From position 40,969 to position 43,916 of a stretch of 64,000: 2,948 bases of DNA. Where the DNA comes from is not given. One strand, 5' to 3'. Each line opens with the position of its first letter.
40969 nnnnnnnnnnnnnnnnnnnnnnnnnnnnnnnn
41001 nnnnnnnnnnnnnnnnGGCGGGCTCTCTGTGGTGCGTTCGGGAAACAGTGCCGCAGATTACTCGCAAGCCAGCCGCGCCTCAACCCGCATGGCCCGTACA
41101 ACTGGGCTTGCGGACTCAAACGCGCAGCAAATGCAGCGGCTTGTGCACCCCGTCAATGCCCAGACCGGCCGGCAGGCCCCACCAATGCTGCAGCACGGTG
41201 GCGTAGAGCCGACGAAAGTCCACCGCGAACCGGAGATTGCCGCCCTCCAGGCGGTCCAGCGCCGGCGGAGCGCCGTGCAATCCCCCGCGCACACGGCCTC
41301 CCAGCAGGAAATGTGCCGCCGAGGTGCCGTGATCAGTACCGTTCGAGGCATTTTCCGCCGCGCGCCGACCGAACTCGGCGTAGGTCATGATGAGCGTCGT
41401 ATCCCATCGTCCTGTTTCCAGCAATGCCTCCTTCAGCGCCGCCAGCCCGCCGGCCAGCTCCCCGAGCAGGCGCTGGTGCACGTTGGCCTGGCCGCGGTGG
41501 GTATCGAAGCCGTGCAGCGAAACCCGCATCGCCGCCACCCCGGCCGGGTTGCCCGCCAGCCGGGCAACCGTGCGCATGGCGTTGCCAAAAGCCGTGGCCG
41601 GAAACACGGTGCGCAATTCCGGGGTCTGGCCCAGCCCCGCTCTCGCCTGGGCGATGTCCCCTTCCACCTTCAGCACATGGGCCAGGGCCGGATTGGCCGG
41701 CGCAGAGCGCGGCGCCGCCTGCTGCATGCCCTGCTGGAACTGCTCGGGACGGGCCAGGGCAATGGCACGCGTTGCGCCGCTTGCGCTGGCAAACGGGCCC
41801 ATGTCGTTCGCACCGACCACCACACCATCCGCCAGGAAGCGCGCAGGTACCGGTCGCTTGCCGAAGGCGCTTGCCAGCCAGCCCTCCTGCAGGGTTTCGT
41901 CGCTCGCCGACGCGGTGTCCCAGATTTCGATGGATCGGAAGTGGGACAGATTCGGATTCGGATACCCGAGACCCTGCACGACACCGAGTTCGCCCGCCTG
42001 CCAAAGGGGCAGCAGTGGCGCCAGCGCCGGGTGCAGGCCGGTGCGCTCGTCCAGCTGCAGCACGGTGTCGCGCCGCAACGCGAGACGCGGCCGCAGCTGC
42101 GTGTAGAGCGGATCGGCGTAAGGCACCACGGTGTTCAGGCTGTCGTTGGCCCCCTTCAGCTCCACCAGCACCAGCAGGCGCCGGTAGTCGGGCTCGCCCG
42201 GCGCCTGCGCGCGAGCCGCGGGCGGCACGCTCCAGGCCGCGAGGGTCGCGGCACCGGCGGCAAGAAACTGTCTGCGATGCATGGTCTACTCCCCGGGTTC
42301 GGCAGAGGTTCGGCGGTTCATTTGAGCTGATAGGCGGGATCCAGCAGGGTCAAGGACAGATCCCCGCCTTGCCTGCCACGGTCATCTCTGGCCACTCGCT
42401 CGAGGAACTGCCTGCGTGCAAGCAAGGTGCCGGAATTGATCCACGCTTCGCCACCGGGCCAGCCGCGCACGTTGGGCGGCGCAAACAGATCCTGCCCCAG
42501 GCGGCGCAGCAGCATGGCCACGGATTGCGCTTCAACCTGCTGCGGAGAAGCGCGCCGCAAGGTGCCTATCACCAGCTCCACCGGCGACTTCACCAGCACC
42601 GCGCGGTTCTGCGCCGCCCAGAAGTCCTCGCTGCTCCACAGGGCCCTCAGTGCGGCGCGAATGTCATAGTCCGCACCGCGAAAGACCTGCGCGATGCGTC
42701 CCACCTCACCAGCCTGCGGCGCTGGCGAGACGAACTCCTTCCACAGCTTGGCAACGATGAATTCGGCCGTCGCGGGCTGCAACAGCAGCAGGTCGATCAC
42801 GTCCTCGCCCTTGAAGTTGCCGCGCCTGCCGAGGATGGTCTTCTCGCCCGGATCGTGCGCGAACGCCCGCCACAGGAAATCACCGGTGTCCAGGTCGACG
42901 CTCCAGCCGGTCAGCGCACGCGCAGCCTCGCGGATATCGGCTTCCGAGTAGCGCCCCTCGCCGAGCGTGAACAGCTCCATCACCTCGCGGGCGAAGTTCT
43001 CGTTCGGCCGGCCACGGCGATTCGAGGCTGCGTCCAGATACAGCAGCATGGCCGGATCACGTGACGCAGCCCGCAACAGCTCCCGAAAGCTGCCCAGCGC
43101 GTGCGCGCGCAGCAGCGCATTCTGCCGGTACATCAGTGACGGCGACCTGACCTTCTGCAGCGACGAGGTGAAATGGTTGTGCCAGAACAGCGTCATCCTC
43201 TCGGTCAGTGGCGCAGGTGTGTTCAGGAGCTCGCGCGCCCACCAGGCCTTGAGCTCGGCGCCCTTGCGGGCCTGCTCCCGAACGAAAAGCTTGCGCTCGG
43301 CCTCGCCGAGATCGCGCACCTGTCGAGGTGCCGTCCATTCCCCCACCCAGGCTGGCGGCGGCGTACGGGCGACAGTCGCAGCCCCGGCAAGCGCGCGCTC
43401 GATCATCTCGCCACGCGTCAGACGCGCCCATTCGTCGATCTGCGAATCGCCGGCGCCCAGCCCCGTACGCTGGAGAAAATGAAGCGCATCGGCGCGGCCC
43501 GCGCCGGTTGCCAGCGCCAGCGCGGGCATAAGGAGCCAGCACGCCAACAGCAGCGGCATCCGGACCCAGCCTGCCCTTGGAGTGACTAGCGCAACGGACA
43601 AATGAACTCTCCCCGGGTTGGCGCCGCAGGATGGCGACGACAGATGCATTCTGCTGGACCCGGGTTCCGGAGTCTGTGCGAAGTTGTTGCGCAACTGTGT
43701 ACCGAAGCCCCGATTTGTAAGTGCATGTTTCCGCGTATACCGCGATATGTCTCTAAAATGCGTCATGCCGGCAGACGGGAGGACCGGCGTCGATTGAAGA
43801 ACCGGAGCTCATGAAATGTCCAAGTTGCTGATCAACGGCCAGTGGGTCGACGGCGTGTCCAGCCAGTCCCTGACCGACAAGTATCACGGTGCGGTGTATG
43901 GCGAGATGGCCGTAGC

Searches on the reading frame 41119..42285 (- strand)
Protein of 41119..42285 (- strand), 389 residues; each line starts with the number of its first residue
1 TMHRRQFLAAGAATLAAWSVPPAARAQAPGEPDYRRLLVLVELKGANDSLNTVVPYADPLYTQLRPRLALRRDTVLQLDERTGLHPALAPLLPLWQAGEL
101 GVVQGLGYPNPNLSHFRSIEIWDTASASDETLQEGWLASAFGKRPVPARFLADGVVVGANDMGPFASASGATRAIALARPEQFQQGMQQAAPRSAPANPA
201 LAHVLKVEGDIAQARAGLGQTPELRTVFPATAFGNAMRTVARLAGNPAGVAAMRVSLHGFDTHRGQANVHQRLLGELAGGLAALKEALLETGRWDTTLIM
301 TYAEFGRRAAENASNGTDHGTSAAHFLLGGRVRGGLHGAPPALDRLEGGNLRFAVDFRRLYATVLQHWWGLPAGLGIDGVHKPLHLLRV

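Call 58: search_protein_families(library=pfam, proteins=[window:41119-42285:-], max_evalue=0.001)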
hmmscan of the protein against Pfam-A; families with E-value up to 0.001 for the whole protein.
window:41119-42285:- (389 aa): 1 family
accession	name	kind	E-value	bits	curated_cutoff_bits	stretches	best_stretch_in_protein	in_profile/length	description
PF07394.17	DUF1501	-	1.7e-31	110.2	27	1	38-344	4-340/390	Protein of unknown function (DUF1501)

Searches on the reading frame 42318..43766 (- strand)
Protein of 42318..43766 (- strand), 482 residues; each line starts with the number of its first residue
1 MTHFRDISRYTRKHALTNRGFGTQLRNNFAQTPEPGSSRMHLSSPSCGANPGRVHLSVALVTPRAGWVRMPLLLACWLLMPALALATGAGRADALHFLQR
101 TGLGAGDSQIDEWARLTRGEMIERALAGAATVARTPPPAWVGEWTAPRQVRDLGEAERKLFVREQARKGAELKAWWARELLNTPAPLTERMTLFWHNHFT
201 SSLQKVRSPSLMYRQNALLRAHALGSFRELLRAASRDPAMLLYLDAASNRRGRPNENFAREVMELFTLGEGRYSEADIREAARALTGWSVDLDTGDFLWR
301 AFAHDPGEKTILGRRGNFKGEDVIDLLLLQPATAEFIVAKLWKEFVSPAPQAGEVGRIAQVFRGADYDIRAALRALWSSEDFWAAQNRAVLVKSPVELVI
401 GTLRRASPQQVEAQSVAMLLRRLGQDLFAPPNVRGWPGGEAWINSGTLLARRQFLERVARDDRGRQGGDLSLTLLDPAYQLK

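Call 58: search_protein_families(library=pfam, proteins=[window:42318-43766:-], max_evalue=0.001)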
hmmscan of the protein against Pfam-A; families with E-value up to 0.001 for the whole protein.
window:42318-43766:- (482 aa): 1 family
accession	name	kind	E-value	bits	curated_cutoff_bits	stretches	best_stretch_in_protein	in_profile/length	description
PF08811.16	DUF1800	-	6.5e-119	398.3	26.1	1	96-461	1-363/419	Protein of unknown function (DUF1800)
